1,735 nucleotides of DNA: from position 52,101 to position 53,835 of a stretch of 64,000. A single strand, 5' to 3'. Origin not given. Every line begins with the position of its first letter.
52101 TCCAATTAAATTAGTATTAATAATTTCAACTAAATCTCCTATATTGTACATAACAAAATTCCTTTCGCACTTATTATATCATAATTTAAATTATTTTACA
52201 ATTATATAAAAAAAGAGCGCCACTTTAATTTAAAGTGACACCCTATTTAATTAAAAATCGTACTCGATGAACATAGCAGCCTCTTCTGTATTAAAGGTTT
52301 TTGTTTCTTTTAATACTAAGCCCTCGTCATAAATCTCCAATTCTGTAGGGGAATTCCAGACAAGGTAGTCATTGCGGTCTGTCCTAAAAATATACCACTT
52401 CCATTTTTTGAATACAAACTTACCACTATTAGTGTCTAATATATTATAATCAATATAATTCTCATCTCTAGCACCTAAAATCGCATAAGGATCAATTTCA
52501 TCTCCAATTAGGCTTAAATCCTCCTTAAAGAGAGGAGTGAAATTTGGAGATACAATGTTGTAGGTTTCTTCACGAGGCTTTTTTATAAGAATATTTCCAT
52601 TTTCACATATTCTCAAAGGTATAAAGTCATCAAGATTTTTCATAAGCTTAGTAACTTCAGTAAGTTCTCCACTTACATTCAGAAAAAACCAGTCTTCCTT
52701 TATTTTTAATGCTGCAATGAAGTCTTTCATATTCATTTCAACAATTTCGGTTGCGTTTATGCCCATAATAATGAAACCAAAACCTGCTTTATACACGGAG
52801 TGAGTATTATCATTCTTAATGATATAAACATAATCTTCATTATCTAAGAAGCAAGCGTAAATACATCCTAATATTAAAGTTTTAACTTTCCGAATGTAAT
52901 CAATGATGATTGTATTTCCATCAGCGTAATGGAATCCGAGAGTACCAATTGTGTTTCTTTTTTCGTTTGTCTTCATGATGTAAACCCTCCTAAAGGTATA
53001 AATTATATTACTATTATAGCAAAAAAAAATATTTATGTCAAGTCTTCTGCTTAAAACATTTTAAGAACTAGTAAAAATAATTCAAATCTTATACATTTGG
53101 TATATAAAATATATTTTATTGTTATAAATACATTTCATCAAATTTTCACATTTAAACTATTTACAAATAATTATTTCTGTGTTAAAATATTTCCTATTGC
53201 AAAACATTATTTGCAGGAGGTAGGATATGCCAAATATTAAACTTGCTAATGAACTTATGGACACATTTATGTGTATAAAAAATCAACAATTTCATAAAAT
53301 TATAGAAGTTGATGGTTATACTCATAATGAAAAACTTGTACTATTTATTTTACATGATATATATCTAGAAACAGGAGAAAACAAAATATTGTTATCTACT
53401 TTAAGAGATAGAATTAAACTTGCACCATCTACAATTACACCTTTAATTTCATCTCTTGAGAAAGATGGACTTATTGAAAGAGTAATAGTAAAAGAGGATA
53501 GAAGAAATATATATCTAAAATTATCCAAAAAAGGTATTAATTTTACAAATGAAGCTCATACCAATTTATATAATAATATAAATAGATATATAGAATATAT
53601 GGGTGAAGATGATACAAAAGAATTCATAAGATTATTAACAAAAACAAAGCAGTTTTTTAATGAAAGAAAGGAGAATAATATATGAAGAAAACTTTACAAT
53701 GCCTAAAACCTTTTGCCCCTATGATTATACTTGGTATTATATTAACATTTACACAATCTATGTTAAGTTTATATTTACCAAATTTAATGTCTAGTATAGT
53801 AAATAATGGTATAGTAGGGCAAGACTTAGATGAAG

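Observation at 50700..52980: Second foreign-composition islet: PIN-like nuclease candidate, Smr-domain protein and an unknown protein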

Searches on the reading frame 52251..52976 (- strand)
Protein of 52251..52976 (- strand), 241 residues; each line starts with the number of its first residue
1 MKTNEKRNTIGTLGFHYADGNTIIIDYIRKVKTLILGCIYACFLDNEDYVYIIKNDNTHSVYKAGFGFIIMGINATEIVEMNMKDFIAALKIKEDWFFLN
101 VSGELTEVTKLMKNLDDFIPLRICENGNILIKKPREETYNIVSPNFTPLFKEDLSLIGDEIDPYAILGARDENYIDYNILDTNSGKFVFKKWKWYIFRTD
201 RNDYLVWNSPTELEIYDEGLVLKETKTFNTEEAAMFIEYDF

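Call 3: search_protein_families(library=pfam, proteins=[window:52251-52976:-], max_evalue=1)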
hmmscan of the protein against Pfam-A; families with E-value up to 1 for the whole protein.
window:52251-52976:- (241 aa): 1 family
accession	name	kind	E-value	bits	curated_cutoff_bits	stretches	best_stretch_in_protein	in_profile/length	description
PF09293.15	RNaseH_C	-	0.12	13.1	25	1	76-108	9-41/124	T4 RNase H, C terminal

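Call 4: search_protein_families(library=padloc, proteins=[window:52251-52976:-], max_evalue=1)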
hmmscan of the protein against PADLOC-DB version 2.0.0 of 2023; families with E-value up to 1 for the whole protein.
window:52251-52976:- (241 aa): 0 families

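Call 5: search_protein_families(library=ncbifam, proteins=[window:52251-52976:-], max_evalue=1)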
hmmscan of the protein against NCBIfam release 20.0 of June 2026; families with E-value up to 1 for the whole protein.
window:52251-52976:- (241 aa): 0 families

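Call 6: search_protein_families(library=phrogs, proteins=[window:52251-52976:-], max_evalue=1)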
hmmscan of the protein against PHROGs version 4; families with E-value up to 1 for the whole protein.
window:52251-52976:- (241 aa): 1 family
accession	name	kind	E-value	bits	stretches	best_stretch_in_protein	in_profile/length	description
phrog_16270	-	unknown function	0.02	16.3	0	85-123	16-55/139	-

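Call 12: find_homologous_proteins(query=window:52254-52976:-)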
Query window:52254-52976:- (241 aa): 9 proteins with E <= 0.001 among 199 candidates.
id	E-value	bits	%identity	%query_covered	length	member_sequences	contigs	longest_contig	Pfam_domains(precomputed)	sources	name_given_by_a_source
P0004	4.7e-158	542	99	100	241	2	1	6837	-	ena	-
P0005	3.6e-157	539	99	100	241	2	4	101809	-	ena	-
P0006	1.4e-153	527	97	100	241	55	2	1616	-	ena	-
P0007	2.7e-129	448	85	100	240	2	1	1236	-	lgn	-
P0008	8.6e-115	400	77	100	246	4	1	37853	-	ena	-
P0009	3.7e-109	382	75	100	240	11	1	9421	-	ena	-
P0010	3.3e-82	293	97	56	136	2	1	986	-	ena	-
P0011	3.9e-65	237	53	98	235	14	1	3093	-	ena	-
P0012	1.8e-64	235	49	98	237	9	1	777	-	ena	-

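Call 26: find_encoding_contigs(protein=P0008, flank=10000, max_places=3)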
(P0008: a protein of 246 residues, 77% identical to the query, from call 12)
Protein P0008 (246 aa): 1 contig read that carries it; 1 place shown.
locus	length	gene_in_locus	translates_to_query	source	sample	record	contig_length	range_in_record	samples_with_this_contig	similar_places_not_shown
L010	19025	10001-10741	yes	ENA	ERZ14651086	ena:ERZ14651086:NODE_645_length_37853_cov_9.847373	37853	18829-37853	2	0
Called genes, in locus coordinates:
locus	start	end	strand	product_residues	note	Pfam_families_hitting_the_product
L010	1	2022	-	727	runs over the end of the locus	PF23139:OB_YrrC, PF14490:HHH_RecD2, PF05970:PIF1 (weak), PF13086:AAA_11, PF13245:AAA_19, PF13604:AAA_30, PF18335:SH3_13, PF13538:UvrD_C_2, +3 more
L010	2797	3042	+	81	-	PF13561:adh_short_C2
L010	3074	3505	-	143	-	-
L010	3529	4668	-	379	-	PF01594:AI-2E_transport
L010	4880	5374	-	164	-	-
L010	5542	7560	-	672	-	PF00664:ABC_membrane, PF02463:SMC_N (faint), PF00005:ABC_tran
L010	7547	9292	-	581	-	PF00664:ABC_membrane, PF02463:SMC_N (faint), PF00005:ABC_tran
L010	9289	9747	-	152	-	PF22381:Staph_reg_Sar_Rot (weak), PF01047:MarR (weak)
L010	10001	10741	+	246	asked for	-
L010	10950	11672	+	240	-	-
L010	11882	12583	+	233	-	-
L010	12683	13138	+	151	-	PF01713:Smr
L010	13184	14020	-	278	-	-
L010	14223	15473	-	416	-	PF01704:UDPGP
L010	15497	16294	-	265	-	PF00149:Metallophos, PF12850:Metallophos_2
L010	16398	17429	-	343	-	PF00072:Response_reg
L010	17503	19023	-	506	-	?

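Call 27: find_encoding_contigs(protein=P0011, flank=10000, max_places=3)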
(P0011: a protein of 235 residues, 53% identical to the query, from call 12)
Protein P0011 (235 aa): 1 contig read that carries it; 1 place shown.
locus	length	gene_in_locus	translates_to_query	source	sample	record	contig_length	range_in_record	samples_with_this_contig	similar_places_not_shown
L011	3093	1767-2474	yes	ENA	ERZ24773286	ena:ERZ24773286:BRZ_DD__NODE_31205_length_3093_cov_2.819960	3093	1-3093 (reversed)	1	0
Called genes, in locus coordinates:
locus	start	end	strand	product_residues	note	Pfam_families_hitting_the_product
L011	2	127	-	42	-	?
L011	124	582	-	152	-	PF22381:Staph_reg_Sar_Rot (weak), PF01047:MarR (weak)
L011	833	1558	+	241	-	-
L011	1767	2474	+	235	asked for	-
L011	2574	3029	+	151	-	PF01713:Smr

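Call 57: search_protein_families(library=pfam, proteins=[L010:10001-10741:+, L010:10950-11672:+, L010:11882-12583:+, P0011, P0012], max_evalue=1)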
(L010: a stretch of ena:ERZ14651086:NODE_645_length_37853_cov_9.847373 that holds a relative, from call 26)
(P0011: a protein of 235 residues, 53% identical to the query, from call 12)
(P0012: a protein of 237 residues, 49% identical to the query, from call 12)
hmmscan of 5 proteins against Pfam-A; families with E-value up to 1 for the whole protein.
L010:10001-10741:+ (246 aa): 1 family
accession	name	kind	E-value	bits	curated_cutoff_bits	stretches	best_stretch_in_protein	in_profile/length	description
PF09293.15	RNaseH_C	-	0.0052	17.6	25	1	71-106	5-39/124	T4 RNase H, C terminal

L010:10950-11672:+ (240 aa): 0 families

L010:11882-12583:+ (233 aa): 1 family
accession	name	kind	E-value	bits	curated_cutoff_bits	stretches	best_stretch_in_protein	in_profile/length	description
PF08886.16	GshA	-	0.0014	17.7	25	1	6-60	219-273/402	Glutamate-cysteine ligase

P0011 (235 aa): 1 family
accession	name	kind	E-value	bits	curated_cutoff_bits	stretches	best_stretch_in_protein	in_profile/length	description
PF08886.16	GshA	-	0.0053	15.8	25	1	6-60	219-273/402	Glutamate-cysteine ligase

P0012 (237 aa): 2 families
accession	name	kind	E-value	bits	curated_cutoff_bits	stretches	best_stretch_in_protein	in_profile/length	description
PF23341.1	PEP5_VPS11_N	-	0.03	13.9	40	1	76-132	21-76/338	PEP5/VPS11 N-terminal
PF08886.16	GshA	-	0.035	13.1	25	1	6-60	219-273/402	Glutamate-cysteine ligase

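Call 91: search_dna_similar(query=window:52254-52976:-, collection=phages, mode=protein, max_evalue=0.001, max_rows=10)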
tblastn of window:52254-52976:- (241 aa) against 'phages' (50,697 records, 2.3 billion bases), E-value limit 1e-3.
No match.

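Call 94: search_solved_structures(query=A3, max_evalue=10, show_alignments=1)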
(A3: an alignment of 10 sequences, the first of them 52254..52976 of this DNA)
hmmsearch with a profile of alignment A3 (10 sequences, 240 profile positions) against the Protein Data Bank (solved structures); distinct sequences matched with E-value up to 10: 9.
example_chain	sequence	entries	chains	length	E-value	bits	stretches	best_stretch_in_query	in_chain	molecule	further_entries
9leq_A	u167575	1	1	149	0.3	13.8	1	23-70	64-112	Flagellar protein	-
1wr2_A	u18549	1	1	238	0.53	13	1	144-222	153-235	hypothetical protein PH1789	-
1vkk_A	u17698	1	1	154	0.68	12.6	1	110-169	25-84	Glia maturation factor gamma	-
4jd2_H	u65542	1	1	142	0.69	12.6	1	111-169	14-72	Glia maturation factor gamma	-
3l50_A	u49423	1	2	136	0.73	12.5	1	110-169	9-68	Glia maturation factor gamma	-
1wfs_A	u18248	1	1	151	0.79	12.4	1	111-169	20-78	Glia maturation factor gamma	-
4rgz_A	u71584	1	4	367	0.81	12.4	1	124-176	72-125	Xaa-Pro aminopeptidase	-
4fkc_A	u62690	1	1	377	0.85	12.3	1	124-176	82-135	Xaa-Pro aminopeptidase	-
6u9h_F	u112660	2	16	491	1.8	11.2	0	90-135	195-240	Acetolactate synthase small subunit 2, chloroplastic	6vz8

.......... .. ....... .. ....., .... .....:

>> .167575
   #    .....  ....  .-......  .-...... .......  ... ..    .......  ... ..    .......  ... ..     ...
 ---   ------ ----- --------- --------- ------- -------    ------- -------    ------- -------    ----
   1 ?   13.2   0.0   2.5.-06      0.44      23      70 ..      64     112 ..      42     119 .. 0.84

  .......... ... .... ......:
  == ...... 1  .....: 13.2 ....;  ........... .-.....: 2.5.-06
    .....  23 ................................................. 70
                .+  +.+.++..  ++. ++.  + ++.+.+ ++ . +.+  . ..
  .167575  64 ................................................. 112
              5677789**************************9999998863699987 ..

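Call 100: search_protein_families(library=padloc, alignment_id=A3, max_evalue=0.1)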
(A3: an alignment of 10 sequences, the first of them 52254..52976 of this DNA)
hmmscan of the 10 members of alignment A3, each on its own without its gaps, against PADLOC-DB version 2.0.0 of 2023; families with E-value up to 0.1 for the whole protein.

A. member 1, window:52254-52976:- (241 aa): 0 families

B. families by the number of members that match (of 10 scanned): 0 families

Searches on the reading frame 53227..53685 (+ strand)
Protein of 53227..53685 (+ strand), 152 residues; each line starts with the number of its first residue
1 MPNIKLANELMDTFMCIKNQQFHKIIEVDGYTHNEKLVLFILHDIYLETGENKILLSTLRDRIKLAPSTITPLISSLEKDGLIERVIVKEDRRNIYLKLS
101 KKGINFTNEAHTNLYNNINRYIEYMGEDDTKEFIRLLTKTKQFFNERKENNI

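Call 3: search_protein_families(library=pfam, proteins=[window:53227-53685:+], max_evalue=1)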
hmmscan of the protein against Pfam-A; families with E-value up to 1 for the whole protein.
window:53227-53685:+ (152 aa): 11 families
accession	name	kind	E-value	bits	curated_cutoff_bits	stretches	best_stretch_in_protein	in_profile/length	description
PF01047.28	MarR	-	7.3e-08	32.6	24.6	1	54-94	18-58/59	MarR family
PF22381.2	Staph_reg_Sar_Rot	-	1e-06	29.1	27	1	39-108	17-83/85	Transcriptional regulator SarA/Rot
PF13463.12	HTH_27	-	5.5e-06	27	22.2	1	40-103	7-68/68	Winged helix DNA-binding domain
PF12802.13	MarR_2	-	0.00015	22.3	27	1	48-93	15-60/61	MarR family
PF24449.1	T4_y05I_N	-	0.0012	19.8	24.9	1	44-123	11-89/99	y05I-like putative transcription factor N-terminal domain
PF13601.12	HTH_34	-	0.0012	19.4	27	1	46-109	8-71/80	Winged helix DNA-binding domain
PF25672.1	BBH37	-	0.028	14.8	27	1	79-142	119-179/184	BBH37 helical domain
PF01325.25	Fe_dep_repress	-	0.055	14.1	26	1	50-84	19-53/60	Iron dependent repressor, N-terminal DNA binding domain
PF03297.21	Ribosomal_S25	-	0.059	14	28.8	1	54-97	57-99/101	S25 ribosomal protein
PF05158.18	RNA_pol_Rpc34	-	0.064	13.1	28.4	1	30-98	81-146/332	RNA polymerase Rpc34 subunit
PF09339.16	HTH_IclR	-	0.21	11.8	22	1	50-85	15-50/52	IclR helix-turn-helix domain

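Call 42: find_encoding_contigs(protein=window:53227-53685:+, flank=4500, max_places=10)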
Protein window:53227-53685:+ (152 aa): 19 contigs read that carry it; 10 places shown.
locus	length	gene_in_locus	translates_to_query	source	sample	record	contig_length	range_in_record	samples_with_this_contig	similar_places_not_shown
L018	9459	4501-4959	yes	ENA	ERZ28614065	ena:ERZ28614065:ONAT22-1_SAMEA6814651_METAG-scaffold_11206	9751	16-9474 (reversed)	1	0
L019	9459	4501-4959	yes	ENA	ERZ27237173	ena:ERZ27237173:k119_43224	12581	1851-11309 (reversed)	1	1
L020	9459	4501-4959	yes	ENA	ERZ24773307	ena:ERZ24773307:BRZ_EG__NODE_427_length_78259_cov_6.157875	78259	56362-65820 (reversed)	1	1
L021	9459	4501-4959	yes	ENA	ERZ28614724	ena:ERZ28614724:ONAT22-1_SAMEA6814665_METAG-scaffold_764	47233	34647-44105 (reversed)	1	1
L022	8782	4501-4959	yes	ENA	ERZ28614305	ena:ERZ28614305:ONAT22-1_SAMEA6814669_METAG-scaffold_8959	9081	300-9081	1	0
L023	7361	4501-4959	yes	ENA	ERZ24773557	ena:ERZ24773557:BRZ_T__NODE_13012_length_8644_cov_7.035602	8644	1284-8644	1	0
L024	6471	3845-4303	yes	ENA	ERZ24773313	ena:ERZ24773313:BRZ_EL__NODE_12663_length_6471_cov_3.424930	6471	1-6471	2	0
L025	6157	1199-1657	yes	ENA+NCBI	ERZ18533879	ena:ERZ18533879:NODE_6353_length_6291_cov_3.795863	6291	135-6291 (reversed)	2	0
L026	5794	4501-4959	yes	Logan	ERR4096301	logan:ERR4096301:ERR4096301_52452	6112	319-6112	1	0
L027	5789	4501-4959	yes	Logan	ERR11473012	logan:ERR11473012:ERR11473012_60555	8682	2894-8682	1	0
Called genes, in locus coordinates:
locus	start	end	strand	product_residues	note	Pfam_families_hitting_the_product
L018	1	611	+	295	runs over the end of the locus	?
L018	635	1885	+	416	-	PF01704:UDPGP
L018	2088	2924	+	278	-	-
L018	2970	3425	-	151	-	PF01713:Smr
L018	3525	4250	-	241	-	-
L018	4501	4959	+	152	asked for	PF22381:Staph_reg_Sar_Rot (weak), PF01047:MarR (weak)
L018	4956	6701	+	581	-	PF00664:ABC_membrane, PF02463:SMC_N (faint), PF00005:ABC_tran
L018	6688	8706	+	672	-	PF00664:ABC_membrane, PF02463:SMC_N (faint), PF00005:ABC_tran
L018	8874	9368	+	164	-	-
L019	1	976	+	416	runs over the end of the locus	PF01704:UDPGP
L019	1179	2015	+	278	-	-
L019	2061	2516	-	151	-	PF01713:Smr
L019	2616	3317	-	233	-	-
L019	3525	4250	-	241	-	-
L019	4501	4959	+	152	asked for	PF22381:Staph_reg_Sar_Rot (weak), PF01047:MarR (weak)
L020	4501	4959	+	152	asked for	PF22381:Staph_reg_Sar_Rot (weak), PF01047:MarR (weak)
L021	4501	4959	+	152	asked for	PF22381:Staph_reg_Sar_Rot (weak), PF01047:MarR (weak)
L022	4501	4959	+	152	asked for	PF22381:Staph_reg_Sar_Rot (weak), PF01047:MarR (weak)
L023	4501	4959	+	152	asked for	PF22381:Staph_reg_Sar_Rot (weak), PF01047:MarR (weak)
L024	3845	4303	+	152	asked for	PF22381:Staph_reg_Sar_Rot (weak), PF01047:MarR (weak)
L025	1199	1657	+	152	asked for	PF22381:Staph_reg_Sar_Rot (weak), PF01047:MarR (weak)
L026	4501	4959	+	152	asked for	PF22381:Staph_reg_Sar_Rot (weak), PF01047:MarR (weak)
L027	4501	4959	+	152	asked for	PF22381:Staph_reg_Sar_Rot (weak), PF01047:MarR (weak)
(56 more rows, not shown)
